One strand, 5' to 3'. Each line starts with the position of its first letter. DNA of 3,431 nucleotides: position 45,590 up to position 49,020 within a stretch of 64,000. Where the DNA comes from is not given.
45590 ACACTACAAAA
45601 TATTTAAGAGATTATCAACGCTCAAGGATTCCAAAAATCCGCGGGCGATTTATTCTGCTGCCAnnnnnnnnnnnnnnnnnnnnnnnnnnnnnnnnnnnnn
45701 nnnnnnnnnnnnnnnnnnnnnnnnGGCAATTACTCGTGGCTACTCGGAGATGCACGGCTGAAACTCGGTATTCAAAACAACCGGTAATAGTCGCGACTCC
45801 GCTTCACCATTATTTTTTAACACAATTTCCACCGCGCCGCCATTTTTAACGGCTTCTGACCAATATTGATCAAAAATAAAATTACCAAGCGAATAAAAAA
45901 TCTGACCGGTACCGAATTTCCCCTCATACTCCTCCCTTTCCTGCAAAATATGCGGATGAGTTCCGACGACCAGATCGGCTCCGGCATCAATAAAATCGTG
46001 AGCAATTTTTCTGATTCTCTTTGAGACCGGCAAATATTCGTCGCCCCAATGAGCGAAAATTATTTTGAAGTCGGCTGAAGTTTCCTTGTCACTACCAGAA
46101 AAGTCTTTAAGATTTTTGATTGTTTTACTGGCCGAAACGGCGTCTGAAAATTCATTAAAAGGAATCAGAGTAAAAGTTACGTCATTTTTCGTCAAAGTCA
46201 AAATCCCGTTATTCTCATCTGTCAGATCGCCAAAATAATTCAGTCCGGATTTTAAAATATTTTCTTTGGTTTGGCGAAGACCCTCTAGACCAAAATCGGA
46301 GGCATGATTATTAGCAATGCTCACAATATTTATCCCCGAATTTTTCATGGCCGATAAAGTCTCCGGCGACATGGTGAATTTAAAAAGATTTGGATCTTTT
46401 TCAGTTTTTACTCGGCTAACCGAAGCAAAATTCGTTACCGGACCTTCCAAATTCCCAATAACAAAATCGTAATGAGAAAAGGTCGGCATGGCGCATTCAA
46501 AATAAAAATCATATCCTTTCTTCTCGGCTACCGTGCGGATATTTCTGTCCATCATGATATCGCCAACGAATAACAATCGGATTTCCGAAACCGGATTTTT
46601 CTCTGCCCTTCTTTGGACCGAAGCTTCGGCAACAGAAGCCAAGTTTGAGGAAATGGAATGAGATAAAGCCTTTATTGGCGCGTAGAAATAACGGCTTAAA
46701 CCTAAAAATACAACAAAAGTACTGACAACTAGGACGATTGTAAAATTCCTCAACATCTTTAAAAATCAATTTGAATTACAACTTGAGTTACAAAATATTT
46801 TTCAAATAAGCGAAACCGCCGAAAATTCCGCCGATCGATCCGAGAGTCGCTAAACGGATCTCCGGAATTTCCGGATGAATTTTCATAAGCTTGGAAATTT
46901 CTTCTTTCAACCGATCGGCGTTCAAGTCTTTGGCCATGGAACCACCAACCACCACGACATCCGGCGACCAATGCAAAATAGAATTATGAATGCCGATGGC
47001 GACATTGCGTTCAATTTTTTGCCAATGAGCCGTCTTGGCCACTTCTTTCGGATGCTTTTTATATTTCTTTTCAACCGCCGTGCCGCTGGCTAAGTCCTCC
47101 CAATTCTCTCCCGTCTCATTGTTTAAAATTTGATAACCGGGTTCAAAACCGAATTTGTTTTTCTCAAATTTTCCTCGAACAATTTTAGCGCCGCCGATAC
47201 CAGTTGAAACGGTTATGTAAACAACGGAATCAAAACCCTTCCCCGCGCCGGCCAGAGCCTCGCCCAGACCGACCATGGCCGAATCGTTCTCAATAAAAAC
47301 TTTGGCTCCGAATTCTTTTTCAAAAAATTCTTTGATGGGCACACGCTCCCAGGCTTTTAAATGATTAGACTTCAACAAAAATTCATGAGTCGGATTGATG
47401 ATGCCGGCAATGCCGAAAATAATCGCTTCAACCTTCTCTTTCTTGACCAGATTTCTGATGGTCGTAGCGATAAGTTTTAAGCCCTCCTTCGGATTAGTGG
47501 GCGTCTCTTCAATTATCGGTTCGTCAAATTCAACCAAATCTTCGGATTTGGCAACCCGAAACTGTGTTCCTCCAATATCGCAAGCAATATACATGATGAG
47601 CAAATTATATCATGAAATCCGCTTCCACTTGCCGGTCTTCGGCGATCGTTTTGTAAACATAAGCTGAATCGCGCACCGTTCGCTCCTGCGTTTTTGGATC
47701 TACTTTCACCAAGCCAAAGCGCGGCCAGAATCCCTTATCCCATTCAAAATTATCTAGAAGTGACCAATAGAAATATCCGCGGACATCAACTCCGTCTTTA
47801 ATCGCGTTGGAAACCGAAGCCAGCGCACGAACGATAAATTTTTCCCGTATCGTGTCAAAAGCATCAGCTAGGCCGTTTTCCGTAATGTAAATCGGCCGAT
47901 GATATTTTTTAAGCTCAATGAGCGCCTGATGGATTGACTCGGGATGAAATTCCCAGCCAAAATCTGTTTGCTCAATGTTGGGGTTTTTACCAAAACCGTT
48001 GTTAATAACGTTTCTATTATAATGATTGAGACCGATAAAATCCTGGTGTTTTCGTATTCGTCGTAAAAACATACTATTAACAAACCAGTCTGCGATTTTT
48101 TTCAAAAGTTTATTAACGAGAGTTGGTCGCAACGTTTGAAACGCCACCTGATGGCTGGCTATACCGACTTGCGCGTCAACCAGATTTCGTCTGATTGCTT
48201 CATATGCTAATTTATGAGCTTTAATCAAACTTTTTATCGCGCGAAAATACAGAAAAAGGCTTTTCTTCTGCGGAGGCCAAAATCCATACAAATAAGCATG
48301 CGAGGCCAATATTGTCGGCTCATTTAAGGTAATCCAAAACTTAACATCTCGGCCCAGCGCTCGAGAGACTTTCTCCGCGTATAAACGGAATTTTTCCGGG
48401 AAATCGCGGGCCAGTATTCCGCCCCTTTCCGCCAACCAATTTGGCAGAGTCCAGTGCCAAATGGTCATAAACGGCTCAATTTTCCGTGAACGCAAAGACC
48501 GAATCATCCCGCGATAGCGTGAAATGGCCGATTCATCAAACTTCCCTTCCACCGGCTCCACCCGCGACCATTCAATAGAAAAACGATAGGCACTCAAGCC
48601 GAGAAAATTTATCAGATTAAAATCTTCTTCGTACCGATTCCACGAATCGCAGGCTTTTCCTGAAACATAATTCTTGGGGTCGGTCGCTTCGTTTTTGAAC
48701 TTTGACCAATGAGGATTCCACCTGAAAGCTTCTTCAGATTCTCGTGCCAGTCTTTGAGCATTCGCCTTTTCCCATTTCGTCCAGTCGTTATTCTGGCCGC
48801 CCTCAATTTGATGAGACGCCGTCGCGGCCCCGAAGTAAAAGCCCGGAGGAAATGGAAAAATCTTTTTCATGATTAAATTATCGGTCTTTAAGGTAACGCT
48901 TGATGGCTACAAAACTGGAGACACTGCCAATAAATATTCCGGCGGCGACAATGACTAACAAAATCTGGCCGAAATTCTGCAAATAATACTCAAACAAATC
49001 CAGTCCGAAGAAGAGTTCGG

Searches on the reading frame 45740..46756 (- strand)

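Call 25: search_protein_families(library=pfam, proteins=[window:45740-46756:-], max_evalue=0.01)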
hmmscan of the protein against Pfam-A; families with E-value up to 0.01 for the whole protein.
window:45740-46756:- (338 aa): 1 family
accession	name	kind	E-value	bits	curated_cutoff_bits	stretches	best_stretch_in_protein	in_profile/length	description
PF09587.15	PGA_cap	-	3.1e-51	174.7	27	1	61-297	2-255/255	Bacterial capsule synthesis protein PGA_cap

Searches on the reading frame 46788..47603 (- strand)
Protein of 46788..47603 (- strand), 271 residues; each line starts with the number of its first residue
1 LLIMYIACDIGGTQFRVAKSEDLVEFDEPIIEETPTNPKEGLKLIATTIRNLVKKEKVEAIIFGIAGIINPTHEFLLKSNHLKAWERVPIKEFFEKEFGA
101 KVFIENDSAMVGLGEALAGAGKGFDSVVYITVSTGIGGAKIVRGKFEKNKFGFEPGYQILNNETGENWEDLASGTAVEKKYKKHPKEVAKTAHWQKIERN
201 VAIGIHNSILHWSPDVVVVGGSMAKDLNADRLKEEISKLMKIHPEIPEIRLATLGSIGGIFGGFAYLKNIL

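Call 25: search_protein_families(library=pfam, proteins=[window:46788-47603:-], max_evalue=0.01)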
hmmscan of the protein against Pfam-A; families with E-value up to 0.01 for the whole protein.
window:46788-47603:- (271 aa): 2 families
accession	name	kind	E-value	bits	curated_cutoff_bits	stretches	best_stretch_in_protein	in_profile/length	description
PF00480.26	ROK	-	4.3e-31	109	22.9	1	5-268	1-292/294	ROK family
PF03652.20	RuvX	-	0.0047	17.7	29.2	0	5-67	3-61/134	Holliday junction resolvase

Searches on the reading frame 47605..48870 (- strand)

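Call 25: search_protein_families(library=pfam, proteins=[window:47605-48870:-], max_evalue=0.01)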
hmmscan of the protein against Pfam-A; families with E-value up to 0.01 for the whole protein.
window:47605-48870:- (421 aa): 2 families
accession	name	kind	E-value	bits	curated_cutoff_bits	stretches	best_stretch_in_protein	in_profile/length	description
PF00232.24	Glyco_hydro_1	-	4.1e-84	283.1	22.6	2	6-245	4-226/453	Glycosyl hydrolase family 1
PF00331.26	Glyco_hydro_10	-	0.0077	15.9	22.1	0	101-185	47-129/311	Glycosyl hydrolase family 10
